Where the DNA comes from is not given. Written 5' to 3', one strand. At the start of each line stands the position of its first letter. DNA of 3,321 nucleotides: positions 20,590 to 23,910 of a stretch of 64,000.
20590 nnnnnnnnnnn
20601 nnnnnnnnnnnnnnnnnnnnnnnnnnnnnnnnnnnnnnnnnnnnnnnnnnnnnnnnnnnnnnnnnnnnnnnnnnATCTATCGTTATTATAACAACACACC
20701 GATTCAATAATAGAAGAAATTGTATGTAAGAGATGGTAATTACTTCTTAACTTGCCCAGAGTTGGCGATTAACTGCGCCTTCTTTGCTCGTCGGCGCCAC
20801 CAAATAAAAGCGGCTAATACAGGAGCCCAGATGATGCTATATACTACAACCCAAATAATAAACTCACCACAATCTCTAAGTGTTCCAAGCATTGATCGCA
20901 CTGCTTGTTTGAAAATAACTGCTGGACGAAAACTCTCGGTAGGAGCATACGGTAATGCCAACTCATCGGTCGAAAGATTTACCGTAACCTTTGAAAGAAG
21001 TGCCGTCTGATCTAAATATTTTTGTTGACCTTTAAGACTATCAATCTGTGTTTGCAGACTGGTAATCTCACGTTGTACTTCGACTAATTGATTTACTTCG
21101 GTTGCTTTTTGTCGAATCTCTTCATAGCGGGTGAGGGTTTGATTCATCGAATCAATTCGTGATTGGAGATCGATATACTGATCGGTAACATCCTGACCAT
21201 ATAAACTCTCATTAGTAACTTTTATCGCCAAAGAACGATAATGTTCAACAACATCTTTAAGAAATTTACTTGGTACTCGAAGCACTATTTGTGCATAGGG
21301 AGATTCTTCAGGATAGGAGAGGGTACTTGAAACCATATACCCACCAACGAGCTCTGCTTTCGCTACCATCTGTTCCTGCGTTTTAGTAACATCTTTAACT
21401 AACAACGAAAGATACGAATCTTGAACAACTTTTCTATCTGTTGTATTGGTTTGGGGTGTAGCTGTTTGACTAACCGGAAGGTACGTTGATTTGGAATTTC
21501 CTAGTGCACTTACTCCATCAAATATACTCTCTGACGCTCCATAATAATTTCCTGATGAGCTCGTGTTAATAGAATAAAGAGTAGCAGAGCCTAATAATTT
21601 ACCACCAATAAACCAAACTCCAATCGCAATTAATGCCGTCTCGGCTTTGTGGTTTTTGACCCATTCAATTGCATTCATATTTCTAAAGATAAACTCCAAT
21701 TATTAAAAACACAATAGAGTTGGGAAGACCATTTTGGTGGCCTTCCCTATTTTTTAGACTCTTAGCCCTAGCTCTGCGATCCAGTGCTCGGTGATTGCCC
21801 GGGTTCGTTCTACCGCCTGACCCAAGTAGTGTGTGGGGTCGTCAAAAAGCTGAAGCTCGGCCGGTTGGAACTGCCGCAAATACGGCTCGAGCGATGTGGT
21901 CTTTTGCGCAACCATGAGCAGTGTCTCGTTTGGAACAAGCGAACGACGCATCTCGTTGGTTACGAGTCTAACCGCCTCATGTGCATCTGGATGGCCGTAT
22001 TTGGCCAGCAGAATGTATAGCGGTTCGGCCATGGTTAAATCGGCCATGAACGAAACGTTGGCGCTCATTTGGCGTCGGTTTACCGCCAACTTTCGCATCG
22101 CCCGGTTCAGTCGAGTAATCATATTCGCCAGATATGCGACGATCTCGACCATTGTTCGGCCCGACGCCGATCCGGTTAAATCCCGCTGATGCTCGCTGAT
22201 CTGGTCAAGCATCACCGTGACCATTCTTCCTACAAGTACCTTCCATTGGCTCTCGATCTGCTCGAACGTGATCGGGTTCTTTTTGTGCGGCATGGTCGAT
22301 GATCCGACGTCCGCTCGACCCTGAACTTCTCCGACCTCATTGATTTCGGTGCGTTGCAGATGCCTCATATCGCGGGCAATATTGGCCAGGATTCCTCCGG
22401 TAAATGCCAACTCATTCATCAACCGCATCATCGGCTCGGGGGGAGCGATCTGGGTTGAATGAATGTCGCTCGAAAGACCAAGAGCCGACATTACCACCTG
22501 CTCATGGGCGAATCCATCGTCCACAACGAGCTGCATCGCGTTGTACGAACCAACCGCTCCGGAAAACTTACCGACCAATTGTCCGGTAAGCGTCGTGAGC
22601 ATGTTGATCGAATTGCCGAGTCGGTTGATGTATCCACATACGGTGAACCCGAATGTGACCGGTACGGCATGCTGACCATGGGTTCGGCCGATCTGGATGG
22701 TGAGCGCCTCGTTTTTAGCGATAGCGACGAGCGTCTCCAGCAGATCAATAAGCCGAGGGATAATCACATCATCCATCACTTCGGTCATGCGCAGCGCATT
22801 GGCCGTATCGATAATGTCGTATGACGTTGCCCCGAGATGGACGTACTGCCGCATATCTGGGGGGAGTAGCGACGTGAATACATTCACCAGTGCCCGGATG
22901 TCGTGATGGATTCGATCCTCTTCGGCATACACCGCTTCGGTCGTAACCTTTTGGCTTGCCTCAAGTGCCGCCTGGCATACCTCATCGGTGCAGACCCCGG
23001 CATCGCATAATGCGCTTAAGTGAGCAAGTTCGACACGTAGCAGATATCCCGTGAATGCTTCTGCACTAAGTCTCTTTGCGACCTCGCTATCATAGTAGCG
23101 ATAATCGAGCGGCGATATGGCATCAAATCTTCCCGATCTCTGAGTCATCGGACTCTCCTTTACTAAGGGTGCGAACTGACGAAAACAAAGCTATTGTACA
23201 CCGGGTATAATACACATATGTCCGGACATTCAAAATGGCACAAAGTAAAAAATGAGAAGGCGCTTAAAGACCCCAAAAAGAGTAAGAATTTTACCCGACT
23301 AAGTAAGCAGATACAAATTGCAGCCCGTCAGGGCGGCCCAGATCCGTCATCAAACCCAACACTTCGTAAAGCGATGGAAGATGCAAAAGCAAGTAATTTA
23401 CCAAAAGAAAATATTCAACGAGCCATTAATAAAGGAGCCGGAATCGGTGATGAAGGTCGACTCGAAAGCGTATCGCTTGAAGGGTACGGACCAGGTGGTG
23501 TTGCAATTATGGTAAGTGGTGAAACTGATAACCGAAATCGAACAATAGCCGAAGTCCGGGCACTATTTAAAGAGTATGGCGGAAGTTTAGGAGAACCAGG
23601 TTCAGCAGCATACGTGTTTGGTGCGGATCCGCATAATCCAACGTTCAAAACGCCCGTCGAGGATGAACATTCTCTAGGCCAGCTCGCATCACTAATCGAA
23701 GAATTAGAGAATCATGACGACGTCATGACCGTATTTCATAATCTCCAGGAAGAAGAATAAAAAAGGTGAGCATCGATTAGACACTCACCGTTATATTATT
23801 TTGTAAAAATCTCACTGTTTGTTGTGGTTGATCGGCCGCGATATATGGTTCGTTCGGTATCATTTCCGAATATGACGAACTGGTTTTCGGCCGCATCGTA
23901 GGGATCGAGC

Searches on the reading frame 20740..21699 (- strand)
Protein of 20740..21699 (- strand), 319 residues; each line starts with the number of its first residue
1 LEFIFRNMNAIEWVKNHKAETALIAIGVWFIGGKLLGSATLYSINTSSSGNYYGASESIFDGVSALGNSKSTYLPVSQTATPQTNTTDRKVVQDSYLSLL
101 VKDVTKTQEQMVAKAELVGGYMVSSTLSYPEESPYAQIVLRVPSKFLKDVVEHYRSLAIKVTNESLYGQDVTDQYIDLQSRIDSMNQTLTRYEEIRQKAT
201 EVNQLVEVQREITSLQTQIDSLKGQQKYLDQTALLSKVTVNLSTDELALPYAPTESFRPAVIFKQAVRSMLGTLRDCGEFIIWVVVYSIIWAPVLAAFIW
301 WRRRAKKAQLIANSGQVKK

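Call 15: search_protein_families(library=pfam, proteins=[window:20740-21699:-], max_evalue=0.01)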
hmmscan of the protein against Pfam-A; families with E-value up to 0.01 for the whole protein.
window:20740-21699:- (319 aa): 2 families
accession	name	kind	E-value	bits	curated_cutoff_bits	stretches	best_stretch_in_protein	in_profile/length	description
PF14257.11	DUF4349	-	2.1e-41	142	27.7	1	89-300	1-213/213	Domain of unknown function (DUF4349)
PF15784.10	GPS2_interact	-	0.0047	17.8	27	0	202-234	33-65/92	G-protein pathway suppressor 2-interacting domain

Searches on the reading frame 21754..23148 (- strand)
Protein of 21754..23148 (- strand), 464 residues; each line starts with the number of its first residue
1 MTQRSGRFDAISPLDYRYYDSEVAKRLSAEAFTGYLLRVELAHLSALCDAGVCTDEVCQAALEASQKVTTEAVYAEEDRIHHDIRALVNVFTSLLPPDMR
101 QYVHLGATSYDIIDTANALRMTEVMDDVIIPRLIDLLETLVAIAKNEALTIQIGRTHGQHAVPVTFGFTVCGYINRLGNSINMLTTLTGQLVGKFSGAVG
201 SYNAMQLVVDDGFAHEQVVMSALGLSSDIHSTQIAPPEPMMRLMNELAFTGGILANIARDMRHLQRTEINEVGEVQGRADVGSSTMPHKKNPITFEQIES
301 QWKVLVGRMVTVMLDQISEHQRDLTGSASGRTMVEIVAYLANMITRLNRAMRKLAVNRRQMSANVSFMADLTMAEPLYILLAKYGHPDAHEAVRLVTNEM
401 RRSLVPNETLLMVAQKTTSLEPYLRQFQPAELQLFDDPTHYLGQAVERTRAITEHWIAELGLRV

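Call 15: search_protein_families(library=pfam, proteins=[window:21754-23148:-], max_evalue=0.01)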
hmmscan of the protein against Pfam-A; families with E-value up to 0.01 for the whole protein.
window:21754-23148:- (464 aa): 2 families
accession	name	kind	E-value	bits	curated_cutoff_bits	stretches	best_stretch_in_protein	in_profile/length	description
PF00206.25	Lyase_1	-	5.8e-40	138.1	27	1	39-300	31-305/312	Lyase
PF08328.16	ASL_C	-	3.3e-12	46.9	35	1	318-400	1-82/115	Adenylosuccinate lyase C-terminal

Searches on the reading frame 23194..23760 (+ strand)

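Call 15: search_protein_families(library=pfam, proteins=[window:23194-23760:+], max_evalue=0.01)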
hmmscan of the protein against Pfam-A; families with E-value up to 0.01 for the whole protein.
window:23194-23760:+ (188 aa): 2 families
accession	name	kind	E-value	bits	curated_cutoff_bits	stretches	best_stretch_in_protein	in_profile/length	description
PF20772.2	TACO1_YebC_N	-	2.7e-28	98.7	36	1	13-83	1-72/73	TACO1/YebC protein N-terminal domain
PF01709.26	Transcrip_reg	-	9e-25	87.7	27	2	91-142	2-53/160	TACO1/YebC second and third domain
